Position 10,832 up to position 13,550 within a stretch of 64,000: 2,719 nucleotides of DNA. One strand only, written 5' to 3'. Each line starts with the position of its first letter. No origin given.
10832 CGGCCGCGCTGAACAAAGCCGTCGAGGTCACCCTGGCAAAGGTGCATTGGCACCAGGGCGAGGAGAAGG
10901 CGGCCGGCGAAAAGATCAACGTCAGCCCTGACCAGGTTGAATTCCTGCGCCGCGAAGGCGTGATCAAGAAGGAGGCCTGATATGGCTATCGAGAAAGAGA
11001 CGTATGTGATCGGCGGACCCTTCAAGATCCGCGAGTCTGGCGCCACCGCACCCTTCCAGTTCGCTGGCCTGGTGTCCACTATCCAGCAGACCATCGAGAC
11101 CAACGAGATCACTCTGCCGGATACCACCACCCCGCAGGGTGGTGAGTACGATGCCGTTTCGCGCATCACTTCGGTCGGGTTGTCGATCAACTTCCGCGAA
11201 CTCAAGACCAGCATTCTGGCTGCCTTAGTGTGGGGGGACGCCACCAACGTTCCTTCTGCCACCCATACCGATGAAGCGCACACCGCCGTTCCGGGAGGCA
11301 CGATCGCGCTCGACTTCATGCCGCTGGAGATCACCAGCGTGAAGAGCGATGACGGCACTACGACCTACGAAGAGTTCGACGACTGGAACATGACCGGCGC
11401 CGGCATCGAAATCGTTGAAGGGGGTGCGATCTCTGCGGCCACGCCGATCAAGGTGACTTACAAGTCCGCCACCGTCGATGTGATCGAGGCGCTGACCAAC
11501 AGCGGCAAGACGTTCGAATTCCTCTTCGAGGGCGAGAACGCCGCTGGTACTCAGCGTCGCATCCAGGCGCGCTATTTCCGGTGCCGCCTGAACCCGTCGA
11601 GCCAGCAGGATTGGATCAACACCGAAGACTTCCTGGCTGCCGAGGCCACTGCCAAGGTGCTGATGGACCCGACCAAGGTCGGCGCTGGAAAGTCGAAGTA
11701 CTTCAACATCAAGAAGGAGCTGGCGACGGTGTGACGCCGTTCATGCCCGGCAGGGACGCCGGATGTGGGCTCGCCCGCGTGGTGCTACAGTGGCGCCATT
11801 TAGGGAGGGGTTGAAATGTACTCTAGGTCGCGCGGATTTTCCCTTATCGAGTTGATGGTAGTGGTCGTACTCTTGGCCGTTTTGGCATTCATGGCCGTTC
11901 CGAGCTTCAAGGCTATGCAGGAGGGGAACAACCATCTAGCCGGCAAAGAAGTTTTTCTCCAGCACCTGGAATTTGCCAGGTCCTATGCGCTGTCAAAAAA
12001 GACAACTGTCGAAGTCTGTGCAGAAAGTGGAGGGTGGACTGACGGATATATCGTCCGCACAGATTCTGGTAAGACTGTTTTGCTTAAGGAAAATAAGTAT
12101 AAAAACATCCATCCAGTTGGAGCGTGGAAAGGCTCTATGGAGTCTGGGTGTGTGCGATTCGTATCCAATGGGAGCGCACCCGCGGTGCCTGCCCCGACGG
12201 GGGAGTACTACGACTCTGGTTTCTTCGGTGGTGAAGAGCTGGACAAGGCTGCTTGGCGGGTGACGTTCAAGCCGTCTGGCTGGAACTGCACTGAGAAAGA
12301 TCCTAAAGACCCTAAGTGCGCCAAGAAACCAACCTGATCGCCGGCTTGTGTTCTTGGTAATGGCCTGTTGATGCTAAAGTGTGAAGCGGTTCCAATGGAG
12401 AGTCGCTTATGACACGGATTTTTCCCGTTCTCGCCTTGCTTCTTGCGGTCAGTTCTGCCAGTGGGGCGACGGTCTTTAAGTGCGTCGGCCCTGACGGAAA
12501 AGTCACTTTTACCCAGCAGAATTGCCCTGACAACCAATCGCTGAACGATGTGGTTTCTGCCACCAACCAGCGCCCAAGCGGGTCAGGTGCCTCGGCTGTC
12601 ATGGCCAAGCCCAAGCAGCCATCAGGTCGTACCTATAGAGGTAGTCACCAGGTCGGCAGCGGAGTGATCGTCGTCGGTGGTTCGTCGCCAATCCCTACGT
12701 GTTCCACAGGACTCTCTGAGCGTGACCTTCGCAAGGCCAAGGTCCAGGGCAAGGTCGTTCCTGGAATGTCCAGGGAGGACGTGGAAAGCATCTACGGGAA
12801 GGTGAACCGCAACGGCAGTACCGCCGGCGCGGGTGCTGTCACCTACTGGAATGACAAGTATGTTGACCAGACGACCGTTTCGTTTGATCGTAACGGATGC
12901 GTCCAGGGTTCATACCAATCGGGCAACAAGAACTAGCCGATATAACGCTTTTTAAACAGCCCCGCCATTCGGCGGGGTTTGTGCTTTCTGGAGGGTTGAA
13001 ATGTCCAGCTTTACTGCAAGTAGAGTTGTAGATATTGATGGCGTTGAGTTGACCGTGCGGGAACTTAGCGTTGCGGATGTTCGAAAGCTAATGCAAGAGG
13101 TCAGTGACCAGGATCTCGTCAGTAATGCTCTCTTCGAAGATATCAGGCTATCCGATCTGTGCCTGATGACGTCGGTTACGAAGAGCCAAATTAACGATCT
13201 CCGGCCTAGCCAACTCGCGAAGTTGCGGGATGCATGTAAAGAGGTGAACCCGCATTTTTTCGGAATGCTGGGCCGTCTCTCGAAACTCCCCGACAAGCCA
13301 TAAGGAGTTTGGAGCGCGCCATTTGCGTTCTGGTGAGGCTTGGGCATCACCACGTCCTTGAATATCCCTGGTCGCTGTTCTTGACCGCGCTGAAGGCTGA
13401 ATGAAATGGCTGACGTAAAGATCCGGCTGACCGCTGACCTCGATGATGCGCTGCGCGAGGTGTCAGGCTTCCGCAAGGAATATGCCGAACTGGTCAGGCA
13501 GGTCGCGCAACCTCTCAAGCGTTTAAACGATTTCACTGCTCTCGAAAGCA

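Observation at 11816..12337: Phage-encoded type IV pilin-like protein inserted as a low-GC moron inside the tail gene cluster.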

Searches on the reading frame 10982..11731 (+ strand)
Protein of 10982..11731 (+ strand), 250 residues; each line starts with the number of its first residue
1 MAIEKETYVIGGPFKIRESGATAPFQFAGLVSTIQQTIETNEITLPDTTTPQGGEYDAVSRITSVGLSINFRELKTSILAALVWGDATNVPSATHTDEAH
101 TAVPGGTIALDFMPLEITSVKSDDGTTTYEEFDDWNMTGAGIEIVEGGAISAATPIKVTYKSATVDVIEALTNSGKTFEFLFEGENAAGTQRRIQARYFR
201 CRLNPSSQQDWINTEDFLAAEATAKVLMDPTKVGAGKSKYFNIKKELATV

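Call 4: search_protein_families(library=pfam, proteins=[window:10982-11731:+], max_evalue=0.1)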
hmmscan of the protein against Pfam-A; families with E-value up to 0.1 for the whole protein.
window:10982-11731:+ (250 aa): 0 families

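Call 5: search_protein_families(library=ncbifam, proteins=[window:10982-11731:+], max_evalue=0.1)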
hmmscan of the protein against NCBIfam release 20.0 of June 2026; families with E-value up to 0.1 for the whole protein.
window:10982-11731:+ (250 aa): 1 family
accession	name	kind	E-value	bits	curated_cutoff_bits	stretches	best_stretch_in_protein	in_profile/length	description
NF052337.1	tail_tube_6XGR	equivalog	5e-30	104.7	60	1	19-237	16-243/245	phage tail tube protein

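Call 6: search_protein_families(library=phrogs, proteins=[window:10982-11731:+], max_evalue=0.1)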
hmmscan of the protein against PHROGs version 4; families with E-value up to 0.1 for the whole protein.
window:10982-11731:+ (250 aa): 1 family
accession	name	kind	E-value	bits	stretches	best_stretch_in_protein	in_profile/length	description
phrog_807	-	tail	2.3e-77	260.9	1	1-245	1-254/256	major tail protein with Ig-like domain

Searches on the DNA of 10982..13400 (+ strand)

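Call 7: search_dna_similar(query=window:10982-13400:+, collection=phages, mode=near, max_rows=40)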
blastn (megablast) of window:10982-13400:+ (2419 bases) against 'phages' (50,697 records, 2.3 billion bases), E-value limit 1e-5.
Records with a match: 34; places in all: 34; records where one place covers at least 80% of the query: 4.
Best place of each record, by identity: >=99% 1; 95-99% 8; 90-95% 25.
By first word of the organism name: Pseudomonas 34.
By host as written in the record: Pseudomonas aeruginosa 27; - 2; Pseudomonas aeruginosa LESB58 2; Pseudomonas aeruginosa LRJ32 1; Pseudomonas aeruginosa PAO1 1; Pseudomonas aeruginosa 382 1.
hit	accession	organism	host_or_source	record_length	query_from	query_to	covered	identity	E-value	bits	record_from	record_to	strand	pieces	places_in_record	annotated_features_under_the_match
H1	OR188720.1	Pseudomonas phage LPPA33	Pseudomonas aeruginosa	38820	1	2419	100%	99.2%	0e+0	4362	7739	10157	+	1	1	hypothetical protein (x4)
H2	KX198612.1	Pseudomonas phage MD8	Pseudomonas aeruginosa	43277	1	2419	100%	98.6%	0e+0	4295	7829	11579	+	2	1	major tail protein | transposase (x2) | outer membrane assembly factor BamE-like protein | PAK pilin-like protein | tail assembly protein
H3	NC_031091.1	Pseudomonas phage MD8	Pseudomonas aeruginosa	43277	1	2419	100%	98.6%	0e+0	4295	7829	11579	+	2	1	major tail protein with Ig-like domain | transposase (x2) | outer membrane assembly factor BamE-like protein | PAK pilin-like protein | tail assembly protein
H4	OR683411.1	Pseudomonas phage Solano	Pseudomonas aeruginosa LRJ32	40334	1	2419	100%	95.7%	0e+0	3892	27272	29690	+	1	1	major tail protein | outer membrane assembly factor BamE-like protein | pilin-like superfamily protein | hypothetical protein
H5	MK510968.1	Pseudomonas phage vB_Pae_CF55b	Pseudomonas aeruginosa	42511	1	2419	75%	93.9%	0e+0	2721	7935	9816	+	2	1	hypothetical protein (x3)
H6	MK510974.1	Pseudomonas phage vB_Pae_CF140a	Pseudomonas aeruginosa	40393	1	2419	75%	93.9%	0e+0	2721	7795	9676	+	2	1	hypothetical protein (x3)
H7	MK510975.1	Pseudomonas phage vB_Pae_CF145a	Pseudomonas aeruginosa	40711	1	2419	75%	93.9%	0e+0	2721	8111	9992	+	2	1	hypothetical protein (x3)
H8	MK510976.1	Pseudomonas phage vB_Pae_CF165a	Pseudomonas aeruginosa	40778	1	2419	75%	93.9%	0e+0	2721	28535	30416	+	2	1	hypothetical protein (x3)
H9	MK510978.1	Pseudomonas phage vB_Pae_CF208a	Pseudomonas aeruginosa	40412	1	2419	75%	93.9%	0e+0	2721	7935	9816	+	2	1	hypothetical protein (x3)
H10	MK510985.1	Pseudomonas phage vB_Pae_BR204a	Pseudomonas aeruginosa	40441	1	2419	75%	93.9%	0e+0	2721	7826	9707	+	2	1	hypothetical protein (x3)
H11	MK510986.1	Pseudomonas phage vB_Pae_BR213a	Pseudomonas aeruginosa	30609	1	2419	75%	93.9%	0e+0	2721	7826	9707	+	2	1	hypothetical protein (x3)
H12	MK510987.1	Pseudomonas phage vB_Pae_BR233a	Pseudomonas aeruginosa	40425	1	2419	75%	93.9%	0e+0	2721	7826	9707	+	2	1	hypothetical protein (x3)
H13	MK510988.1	Pseudomonas phage vB_Pae_BR299a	Pseudomonas aeruginosa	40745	1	2419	75%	93.9%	0e+0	2721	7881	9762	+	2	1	hypothetical protein (x3)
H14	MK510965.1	Pseudomonas phage vB_Pae_CF34a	Pseudomonas aeruginosa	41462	1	2419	75%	92.8%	0e+0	2616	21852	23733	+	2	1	hypothetical protein (x3)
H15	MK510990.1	Pseudomonas phage vB_Pae_BR133a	Pseudomonas aeruginosa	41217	1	2419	75%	92.7%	0e+0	2599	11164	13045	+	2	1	hypothetical protein (x3)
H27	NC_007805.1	Pseudomonas phage F10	Pseudomonas aeruginosa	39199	1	2419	55%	97.4%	0e+0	2249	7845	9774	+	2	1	major tail protein with Ig-like domain | prepilin-type N-terminal cleavage/methylation domain-containing ... | hypothetical protein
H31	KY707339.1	Pseudomonas phage JBD68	Pseudomonas aeruginosa PAO1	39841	1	2419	55%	91.1%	0e+0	1808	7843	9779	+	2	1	hypothetical protein (x3)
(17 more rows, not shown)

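Call 9: get_annotated_region(hit=H3, flank=3000)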
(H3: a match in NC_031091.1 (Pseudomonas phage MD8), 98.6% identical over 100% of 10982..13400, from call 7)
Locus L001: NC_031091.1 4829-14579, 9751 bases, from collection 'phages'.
description: Pseudomonas phage MD8, complete genome.
organism: Pseudomonas phage MD8 (NCBI taxid 1868596)
taxonomy: Viruses; Duplodnaviria; Heunggongvirae; Uroviricota; Caudoviricetes
host: Pseudomonas aeruginosa; source: -; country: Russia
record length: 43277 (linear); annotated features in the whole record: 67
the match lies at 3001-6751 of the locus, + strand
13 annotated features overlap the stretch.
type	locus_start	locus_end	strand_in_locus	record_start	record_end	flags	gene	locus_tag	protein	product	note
CDS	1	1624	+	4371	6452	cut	-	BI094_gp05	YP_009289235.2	head maturation protease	-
CDS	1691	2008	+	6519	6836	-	-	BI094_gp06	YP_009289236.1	head decoration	-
CDS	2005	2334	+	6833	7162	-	-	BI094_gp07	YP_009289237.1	head-tail joining protein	-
CDS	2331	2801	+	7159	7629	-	-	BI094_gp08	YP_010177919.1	tail tube terminator protein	-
CDS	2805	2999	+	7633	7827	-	-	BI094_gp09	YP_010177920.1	DNA-packaging protein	DNA-packaging protein FI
CDS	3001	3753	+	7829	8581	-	-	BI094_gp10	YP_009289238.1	major tail protein with Ig-like domain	-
CDS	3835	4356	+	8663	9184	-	-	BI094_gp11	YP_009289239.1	PAK pilin-like protein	prepilin-type N-terminal cleavage methylation domain-containing protein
CDS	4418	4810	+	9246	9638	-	-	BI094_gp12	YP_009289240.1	transposase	-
CDS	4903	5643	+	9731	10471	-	-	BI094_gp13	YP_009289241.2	transposase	-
CDS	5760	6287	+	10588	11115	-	-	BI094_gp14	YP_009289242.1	outer membrane assembly factor BamE-like protein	-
CDS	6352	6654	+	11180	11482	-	-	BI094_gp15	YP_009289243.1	tail assembly protein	-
CDS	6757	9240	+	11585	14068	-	-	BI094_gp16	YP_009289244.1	tail length tape measure protein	-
CDS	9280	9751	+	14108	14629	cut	-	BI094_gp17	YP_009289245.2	tail protein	-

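Call 10: get_annotated_region(hit=H27, flank=2000)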
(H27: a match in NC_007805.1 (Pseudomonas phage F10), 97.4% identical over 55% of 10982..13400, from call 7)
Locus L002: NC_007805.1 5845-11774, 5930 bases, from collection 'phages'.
description: Pseudomonas phage F10, complete genome.
organism: Pseudomonas phage F10 (NCBI taxid 347324)
taxonomy: Viruses; Duplodnaviria; Heunggongvirae; Uroviricota; Caudoviricetes
host: Pseudomonas aeruginosa; source: -; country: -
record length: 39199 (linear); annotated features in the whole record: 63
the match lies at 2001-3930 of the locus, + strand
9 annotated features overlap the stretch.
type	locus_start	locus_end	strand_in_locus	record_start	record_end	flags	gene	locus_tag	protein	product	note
CDS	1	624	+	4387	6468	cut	-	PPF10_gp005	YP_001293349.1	head maturation protease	-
CDS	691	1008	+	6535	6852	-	-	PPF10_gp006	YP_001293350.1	head decoration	-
CDS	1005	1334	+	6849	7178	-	-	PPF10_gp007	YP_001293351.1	hypothetical protein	-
CDS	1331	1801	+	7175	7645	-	-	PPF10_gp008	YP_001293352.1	hypothetical protein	-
CDS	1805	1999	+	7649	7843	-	-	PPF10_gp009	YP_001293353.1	hypothetical protein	-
CDS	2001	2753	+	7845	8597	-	-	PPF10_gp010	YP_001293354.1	major tail protein with Ig-like domain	-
CDS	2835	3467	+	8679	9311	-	-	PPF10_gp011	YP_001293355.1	prepilin-type N-terminal cleavage/methylation domain-containing protein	-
CDS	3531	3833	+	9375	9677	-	-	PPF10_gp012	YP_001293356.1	hypothetical protein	-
CDS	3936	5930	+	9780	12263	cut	-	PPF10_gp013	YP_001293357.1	tail length tape measure protein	-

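Call 11: get_annotated_region(hit=H5, flank=2000)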
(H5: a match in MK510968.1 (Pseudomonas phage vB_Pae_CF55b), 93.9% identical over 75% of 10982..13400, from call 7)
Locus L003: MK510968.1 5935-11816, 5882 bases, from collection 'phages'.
description: Pseudomonas phage vB_Pae_CF55b, partial genome.
organism: Pseudomonas phage vB_Pae_CF55b (NCBI taxid 2563577)
taxonomy: Viruses; Duplodnaviria; Heunggongvirae; Uroviricota; Caudoviricetes
host: Pseudomonas aeruginosa; source: lung of cystic fibrosis patients; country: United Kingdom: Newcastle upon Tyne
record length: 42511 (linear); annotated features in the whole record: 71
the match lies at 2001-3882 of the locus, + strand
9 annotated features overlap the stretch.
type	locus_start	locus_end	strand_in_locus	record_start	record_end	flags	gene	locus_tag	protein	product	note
CDS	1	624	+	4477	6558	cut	-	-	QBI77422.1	Clp protease-like protein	Prophage Clp protease-like protein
CDS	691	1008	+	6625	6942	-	-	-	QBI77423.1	hypothetical protein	FIG00960527: hypothetical protein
CDS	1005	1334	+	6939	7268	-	-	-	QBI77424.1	hypothetical protein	-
CDS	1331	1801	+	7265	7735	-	-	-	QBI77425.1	hypothetical protein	-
CDS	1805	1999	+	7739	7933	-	-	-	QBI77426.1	hypothetical protein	FIG00964642: hypothetical protein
CDS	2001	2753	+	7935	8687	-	-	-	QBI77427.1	hypothetical protein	-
CDS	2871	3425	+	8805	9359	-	-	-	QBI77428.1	hypothetical protein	-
CDS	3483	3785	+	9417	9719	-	-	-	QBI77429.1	hypothetical protein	-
CDS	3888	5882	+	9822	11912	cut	-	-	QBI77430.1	hypothetical protein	FIG00954405: hypothetical protein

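Call 33: get_annotated_region(hit=H31, flank=2000)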
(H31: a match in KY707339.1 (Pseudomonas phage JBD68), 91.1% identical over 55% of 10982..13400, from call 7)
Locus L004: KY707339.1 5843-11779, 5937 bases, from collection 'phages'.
description: Pseudomonas phage JBD68, complete genome.
organism: Pseudomonas phage JBD68 (NCBI taxid 1542116)
taxonomy: Viruses; Duplodnaviria; Heunggongvirae; Uroviricota; Caudoviricetes
host: Pseudomonas aeruginosa PAO1; source: -; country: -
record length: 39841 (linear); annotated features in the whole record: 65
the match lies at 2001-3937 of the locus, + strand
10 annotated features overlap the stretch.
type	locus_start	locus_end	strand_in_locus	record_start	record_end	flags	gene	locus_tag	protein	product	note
CDS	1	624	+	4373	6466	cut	-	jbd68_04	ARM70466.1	hypothetical protein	Jbd68gp04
CDS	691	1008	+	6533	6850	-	-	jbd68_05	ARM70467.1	hypothetical protein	Jbd68gp05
CDS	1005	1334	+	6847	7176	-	-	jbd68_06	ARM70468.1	hypothetical protein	Jbd68gp06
CDS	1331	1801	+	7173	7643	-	-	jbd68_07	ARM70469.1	hypothetical protein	Jbd68gp07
CDS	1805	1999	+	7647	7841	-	-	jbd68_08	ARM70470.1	hypothetical protein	Jbd68gp08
CDS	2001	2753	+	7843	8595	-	-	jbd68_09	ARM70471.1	hypothetical protein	Jbd68gp09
CDS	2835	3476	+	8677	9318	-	-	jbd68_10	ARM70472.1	hypothetical protein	Jbd68gp10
CDS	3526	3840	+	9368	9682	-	-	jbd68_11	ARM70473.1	hypothetical protein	Jbd68gp11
CDS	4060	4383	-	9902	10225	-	-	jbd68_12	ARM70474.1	hypothetical protein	Jbd68gp12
CDS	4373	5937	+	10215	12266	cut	-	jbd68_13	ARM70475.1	hypothetical protein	Jbd68gp13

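Call 34: get_annotated_region(hit=H4, flank=2000)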
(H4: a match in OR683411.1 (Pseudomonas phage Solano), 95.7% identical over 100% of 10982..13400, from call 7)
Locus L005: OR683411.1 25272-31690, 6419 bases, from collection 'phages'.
description: Pseudomonas phage Solano, complete genome.
organism: Pseudomonas phage Solano (NCBI taxid 3097011)
taxonomy: Viruses; Duplodnaviria; Heunggongvirae; Uroviricota; Caudoviricetes
host: Pseudomonas aeruginosa LRJ32; source: -; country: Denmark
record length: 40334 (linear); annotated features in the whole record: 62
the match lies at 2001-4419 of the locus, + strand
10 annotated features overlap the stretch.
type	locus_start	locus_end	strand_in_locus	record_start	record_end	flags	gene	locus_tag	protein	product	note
CDS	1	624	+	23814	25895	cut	-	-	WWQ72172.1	major capsid protein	label: Clp protease proteolytic subunit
CDS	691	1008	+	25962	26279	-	-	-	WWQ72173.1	head decoration protein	-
CDS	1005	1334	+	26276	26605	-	-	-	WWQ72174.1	hypothetical protein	label: hypothetical protein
CDS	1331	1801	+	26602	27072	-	-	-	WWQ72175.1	minor tail protein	label: minor tail protein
CDS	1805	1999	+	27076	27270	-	-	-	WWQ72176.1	hypothetical protein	-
CDS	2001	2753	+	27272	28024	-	-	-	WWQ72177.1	major tail protein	label: major tail protein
CDS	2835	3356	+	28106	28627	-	-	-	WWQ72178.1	pilin-like superfamily protein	label: pilin-like superfamily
CDS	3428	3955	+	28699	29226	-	-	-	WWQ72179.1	outer membrane assembly factor BamE-like protein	-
CDS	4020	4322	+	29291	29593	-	-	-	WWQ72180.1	hypothetical protein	label: hypothetical protein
CDS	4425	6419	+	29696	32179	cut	-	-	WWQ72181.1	tail tape measure protein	label: tail tape measure protein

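Call 62: search_dna_similar(query=L009:1-12576:+, collection=phages, mode=near, max_rows=15)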
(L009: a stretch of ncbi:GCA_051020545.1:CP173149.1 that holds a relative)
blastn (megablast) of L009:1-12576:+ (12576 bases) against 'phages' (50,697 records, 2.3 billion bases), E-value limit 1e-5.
Records with a match: 66; places in all: 80; records where one place covers at least 80% of the query: 0.
Best place of each record, by identity: >=99% 1; 95-99% 4; 90-95% 29; 80-90% 30; 60-80% 2.
By first word of the organism name: Pseudomonas 64; Halomonas 1; Paraburkholderia 1.
By host as written in the record: Pseudomonas aeruginosa 40; - 4; Pseudomonas aeruginosa ST773 (NDM-1-producing) 3; Pseudomonas aeruginosa LESB58 2; Pseudomonas aeruginosa WH-SGI-V-07173 2; Pseudomonas aeruginosa PACL 2; Pseudomonas aeruginosa PA14 2; Pseudomonas aeruginosa strain 3-38 1; and 10 more.
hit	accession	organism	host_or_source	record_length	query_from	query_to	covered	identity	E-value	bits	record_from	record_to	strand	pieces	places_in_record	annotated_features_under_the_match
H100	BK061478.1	Pseudomonas phage vB_PaeS-D14E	Pseudomonas aeruginosa strain 3-38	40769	476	12576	66%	97.5%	0e+0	14190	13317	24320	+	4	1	Terminase large subunit | Phage head, portal protein B | Phage repressor protein cI | putative DnaA recombination protein | Replication P family protein | and 12 other names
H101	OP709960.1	Pseudomonas phage zjk6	Pseudomonas aeruginosa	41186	476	12576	66%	97.6%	0e+0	14190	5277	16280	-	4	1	hypothetical protein (x17)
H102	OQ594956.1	Pseudomonas phage vB_Pae_LESphi3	Pseudomonas aeruginosa LESB58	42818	478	7719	46%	94.4%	0e+0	8939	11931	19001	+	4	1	replication initiation protein O | hypothetical protein (x3) | transcriptional repressor CI | anti-repressor | endolysin | and 7 other names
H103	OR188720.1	Pseudomonas phage LPPA33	Pseudomonas aeruginosa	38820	478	7678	42%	93.0%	0e+0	7597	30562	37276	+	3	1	hypothetical protein (x11) | rusA: crossover junction endodeoxyribonuclease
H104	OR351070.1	Pseudomonas phage Riah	Pseudomonas aeruginosa isolate 20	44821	1616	8227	39%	96.1%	0e+0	8079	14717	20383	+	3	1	helix-turn-helix domain-containing protein | hypothetical protein (x7) | endolysin | antiterminator Q protein | recombination enhancement function protein | and 2 other names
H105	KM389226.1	Pseudomonas phage F_MX1987sp/MX560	-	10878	8721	12576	31%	99.6%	0e+0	7027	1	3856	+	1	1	record has no annotation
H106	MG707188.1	Pseudomonas phage TC7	Pseudomonas aeruginosa PA1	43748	478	8249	23%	93.5%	0e+0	4355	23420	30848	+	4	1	helix-turn-helix domain-containing protein | replication P family protein | hypothetical protein (x4) | endolysin | recombination protein | and 6 other names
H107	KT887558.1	Pseudomonas phage phi2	Pseudomonas aeruginosa WH-SGI-V-07173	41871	1638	8249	20%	89.5%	0e+0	3238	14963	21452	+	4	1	hypothetical protein (x3) | DNA-binding protein | lytic enzyme | NinG family protein | replication P family protein | and 2 other names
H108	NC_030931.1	Pseudomonas phage phi2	Pseudomonas aeruginosa WH-SGI-V-07173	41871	1638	8249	20%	89.5%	0e+0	3238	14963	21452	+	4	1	replication initiation O-like | anti-repressor Ant | hypothetical protein | endolysin | NinG/ Rap DNA junction specific endonuclease | and 4 other names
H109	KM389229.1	Pseudomonas phage F_TK1718sp/PAK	-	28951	1625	7678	16%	92.6%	0e+0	2852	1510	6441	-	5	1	record has no annotation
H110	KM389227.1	Pseudomonas phage F_MX1987sp/MX560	-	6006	6687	8698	14%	96.6%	0e+0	2858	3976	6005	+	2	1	record has no annotation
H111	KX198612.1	Pseudomonas phage MD8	Pseudomonas aeruginosa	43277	1638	7678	12%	86.4%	0e+0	1657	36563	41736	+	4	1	replication protein O | antirepressor protein CII | replication protein P | hypothetical protein (x2) | endolysin | and 3 other names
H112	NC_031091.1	Pseudomonas phage MD8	Pseudomonas aeruginosa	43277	1638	7678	12%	86.4%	0e+0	1657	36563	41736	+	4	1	replication initiation O-like | anti-repressor Ant | P-like helicase loader | hypothetical protein (x2) | endolysin | and 3 other names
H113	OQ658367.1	Pseudomonas phage sp.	Pseudomonas aeruginosa PACL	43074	6599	8227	10%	90.2%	0e+0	1586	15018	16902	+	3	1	putative chitinase | putative holin | hypothetical protein (x2)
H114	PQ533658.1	Pseudomonas phage Hali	Pseudomonas aeruginosa PA14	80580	7074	8227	9%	93.9%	0e+0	1744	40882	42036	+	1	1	endolysin | hypothetical protein | holin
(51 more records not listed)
